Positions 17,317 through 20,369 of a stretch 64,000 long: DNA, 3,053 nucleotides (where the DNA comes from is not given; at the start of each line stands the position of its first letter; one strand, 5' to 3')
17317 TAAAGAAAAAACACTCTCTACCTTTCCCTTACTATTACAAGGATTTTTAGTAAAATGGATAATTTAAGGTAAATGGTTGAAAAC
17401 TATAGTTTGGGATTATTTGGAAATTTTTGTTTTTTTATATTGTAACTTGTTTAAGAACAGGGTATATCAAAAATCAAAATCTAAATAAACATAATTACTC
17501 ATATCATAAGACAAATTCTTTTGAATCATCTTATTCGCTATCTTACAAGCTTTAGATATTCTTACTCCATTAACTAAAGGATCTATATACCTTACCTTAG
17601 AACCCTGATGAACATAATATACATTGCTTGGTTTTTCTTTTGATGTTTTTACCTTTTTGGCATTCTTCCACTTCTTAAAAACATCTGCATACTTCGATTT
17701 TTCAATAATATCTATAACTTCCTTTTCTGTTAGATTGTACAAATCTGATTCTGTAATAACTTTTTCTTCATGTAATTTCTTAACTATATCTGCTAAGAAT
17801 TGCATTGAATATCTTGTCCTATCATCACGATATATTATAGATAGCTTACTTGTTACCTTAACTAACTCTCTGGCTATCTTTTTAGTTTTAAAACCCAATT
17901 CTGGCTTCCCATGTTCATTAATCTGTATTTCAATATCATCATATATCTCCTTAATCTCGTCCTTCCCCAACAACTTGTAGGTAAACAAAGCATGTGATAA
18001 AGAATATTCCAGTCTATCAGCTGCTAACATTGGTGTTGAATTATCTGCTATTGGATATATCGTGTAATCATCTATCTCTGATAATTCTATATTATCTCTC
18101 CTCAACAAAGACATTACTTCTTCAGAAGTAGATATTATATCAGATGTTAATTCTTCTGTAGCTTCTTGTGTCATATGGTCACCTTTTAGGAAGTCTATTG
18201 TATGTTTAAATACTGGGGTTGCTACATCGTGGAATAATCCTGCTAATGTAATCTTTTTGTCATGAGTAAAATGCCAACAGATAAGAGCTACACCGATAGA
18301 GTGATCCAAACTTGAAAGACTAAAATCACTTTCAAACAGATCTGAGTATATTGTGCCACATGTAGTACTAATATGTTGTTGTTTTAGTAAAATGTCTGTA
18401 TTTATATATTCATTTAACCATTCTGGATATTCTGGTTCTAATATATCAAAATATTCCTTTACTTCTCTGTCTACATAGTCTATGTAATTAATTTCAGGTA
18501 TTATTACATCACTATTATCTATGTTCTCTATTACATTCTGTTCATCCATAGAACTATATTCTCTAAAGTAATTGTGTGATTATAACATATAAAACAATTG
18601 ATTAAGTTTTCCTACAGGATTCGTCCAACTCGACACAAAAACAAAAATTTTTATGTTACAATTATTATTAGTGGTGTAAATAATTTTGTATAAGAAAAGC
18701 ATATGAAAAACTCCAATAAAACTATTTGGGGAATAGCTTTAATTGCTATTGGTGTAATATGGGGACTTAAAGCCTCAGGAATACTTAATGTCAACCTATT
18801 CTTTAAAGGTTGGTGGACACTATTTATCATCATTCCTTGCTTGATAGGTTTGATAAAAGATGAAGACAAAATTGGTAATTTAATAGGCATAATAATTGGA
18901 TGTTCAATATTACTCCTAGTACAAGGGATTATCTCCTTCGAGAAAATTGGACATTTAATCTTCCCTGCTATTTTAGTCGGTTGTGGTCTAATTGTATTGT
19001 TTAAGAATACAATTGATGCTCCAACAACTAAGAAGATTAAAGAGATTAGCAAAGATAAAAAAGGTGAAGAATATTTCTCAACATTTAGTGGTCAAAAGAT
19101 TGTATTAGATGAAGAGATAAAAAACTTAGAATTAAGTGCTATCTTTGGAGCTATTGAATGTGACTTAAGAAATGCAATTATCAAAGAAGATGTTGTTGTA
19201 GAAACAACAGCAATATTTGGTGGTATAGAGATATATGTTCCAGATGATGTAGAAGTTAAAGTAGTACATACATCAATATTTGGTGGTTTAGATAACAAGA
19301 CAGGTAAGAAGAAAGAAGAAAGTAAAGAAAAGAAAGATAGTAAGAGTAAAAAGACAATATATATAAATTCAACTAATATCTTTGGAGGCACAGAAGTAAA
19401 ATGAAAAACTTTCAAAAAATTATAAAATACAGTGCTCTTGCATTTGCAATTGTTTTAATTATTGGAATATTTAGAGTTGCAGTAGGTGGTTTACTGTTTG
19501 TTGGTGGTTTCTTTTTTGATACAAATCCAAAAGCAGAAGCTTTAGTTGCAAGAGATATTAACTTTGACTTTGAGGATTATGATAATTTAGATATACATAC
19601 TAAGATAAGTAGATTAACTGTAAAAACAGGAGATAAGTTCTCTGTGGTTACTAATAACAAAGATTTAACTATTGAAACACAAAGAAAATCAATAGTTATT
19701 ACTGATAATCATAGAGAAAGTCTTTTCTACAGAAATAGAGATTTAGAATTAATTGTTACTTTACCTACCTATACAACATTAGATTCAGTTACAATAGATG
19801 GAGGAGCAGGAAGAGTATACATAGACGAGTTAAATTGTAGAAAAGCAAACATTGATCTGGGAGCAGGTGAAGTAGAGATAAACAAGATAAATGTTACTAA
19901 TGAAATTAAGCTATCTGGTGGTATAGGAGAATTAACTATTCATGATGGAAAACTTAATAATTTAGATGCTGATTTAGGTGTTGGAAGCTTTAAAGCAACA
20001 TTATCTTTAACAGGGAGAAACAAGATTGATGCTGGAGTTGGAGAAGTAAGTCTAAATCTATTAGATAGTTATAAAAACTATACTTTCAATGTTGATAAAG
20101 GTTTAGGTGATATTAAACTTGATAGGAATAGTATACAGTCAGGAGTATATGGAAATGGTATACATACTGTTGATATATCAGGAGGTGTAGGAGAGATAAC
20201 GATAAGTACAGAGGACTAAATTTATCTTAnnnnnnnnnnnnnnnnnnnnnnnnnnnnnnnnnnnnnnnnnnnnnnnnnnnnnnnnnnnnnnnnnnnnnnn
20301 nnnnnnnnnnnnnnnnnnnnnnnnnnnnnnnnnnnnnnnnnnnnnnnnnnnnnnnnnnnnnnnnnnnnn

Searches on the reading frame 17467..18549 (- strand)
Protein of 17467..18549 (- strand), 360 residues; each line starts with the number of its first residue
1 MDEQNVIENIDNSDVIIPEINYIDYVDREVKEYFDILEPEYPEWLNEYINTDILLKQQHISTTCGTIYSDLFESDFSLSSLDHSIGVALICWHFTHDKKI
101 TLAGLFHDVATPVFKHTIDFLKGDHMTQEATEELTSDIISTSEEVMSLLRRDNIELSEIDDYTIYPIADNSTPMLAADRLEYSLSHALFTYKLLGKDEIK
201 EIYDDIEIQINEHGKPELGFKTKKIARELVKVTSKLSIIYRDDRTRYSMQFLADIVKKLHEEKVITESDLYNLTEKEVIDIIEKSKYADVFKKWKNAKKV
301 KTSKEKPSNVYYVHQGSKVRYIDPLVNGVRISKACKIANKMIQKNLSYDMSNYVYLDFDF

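Call 7: search_protein_families(library=pfam, proteins=[window:17467-18549:-], max_evalue=0.0001)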
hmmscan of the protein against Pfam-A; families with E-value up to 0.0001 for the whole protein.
window:17467-18549:- (360 aa): 0 families

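Call 56: search_protein_families(library=pfam, proteins=[window:17467-18549:-], max_evalue=0.001)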
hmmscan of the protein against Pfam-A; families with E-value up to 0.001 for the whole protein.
window:17467-18549:- (360 aa): 1 family
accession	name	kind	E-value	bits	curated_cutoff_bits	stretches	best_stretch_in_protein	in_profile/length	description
PF01966.28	HD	-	0.0003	21.5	22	1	81-146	2-73/116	HD domain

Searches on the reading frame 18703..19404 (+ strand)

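Call 7: search_protein_families(library=pfam, proteins=[window:18703-19404:+], max_evalue=0.0001)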
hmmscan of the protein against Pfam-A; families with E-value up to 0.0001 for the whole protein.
window:18703-19404:+ (233 aa): 2 families
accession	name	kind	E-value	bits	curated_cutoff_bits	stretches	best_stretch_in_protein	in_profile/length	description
PF09922.15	LiaF-like_C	-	4.4e-13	49.6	29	1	139-232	14-114/114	Cell wall-active antibiotics response LiaF, C-terminal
PF22570.1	LiaF-TM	-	1.9e-11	45.1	27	1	8-102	1-94/98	LiaF transmembrane domain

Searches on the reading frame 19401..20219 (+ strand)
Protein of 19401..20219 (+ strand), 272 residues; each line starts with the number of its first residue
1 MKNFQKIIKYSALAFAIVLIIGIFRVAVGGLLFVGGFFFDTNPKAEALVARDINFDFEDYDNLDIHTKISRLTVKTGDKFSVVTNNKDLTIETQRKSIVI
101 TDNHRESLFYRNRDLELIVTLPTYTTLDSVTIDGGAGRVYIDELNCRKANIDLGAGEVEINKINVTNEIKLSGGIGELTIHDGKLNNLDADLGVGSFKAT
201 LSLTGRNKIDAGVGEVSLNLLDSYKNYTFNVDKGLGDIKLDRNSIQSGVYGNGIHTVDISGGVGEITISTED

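Call 7: search_protein_families(library=pfam, proteins=[window:19401-20219:+], max_evalue=0.0001)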
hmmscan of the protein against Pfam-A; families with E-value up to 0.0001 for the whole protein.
window:19401-20219:+ (272 aa): 1 family
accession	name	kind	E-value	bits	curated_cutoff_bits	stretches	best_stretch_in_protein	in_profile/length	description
PF13349.12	DUF4097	-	7.1e-10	39.1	22.9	1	76-268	31-246/247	Toastrack DUF4097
